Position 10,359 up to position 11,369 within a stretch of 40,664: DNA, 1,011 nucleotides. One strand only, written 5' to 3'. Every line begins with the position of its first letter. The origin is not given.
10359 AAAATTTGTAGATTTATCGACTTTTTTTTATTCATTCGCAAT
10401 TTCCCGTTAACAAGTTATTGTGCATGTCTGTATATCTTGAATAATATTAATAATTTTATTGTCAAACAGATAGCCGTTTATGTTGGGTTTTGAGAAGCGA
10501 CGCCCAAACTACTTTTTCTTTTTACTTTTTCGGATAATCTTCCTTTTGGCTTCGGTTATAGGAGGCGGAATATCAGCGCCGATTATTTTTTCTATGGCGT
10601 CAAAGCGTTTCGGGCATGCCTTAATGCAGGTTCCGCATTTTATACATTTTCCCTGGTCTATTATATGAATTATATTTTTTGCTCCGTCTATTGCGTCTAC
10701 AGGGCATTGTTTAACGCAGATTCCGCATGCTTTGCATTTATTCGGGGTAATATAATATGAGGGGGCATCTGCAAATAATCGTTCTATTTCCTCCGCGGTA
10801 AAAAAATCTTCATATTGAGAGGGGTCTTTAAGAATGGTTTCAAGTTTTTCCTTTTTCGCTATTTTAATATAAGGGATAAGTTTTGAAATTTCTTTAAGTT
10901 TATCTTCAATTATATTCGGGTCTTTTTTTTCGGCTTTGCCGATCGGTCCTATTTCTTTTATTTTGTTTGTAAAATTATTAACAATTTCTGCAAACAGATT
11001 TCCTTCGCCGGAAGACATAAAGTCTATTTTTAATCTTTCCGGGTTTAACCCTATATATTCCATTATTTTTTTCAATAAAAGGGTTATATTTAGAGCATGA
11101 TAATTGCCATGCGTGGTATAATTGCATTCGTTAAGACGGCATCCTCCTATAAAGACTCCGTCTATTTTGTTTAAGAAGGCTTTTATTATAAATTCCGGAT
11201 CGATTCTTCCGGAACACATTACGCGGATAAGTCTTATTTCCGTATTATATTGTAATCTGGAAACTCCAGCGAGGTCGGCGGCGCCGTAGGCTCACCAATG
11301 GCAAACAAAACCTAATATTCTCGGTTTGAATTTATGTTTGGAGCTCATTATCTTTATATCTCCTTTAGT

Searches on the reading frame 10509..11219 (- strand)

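Call 3: search_protein_families(library=pfam, proteins=[window:10509-11219:-], max_evalue=1)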
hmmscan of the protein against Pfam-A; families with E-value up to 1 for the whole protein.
window:10509-11219:- (236 aa): 19 families
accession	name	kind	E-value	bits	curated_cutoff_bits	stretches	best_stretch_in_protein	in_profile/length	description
PF02662.21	FlpD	-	5.4e-27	94.7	22.3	1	1-91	34-123/123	Methyl-viologen-reducing hydrogenase, delta subunit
PF00037.32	Fer4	-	2e-14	53.1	21.1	2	155-178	1-24/24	4Fe-4S binding domain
PF13237.11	Fer4_10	-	4.8e-11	42.9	25.5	2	156-203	3-53/53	4Fe-4S dicluster domain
PF12837.12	Fer4_6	-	2.9e-10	40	25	2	187-208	4-23/24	4Fe-4S binding domain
PF14697.11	Fer4_21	-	4.5e-10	39.9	35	2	186-211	2-28/59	4Fe-4S dicluster domain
PF12797.12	Fer4_2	-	9.7e-10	38.2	24.5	2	186-203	4-21/22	4Fe-4S binding domain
PF12838.12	Fer4_7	-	2.9e-09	37.7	27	3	161-204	1-50/52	4Fe-4S dicluster domain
PF13187.11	Fer4_9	-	8.5e-09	35.8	27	1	161-205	1-50/52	4Fe-4S dicluster domain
PF13183.11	Fer4_8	-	2.3e-07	31.7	27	2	191-203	4-16/68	4Fe-4S dicluster domain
PF13484.11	Fer4_16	-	6e-07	30.6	30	2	161-180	1-20/66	4Fe-4S double cluster binding domain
PF12800.12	Fer4_4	-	1.5e-06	28.5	24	2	190-204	2-16/17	4Fe-4S binding domain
PF13746.11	Fer4_18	-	0.00011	22.8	27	1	160-211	59-104/114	4Fe-4S dicluster domain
PF12798.12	Fer4_3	-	0.00012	23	27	2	192-204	1-13/15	4Fe-4S binding domain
PF13370.11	Fer4_13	-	0.00029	21.9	24.5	1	187-210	1-24/58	4Fe-4S single cluster domain of Ferredoxin I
PF25160.1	LdpA_Fe-S-bd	-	0.0017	18.5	27.6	2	167-205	8-41/49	LdpA Fe-S cluster-binding domain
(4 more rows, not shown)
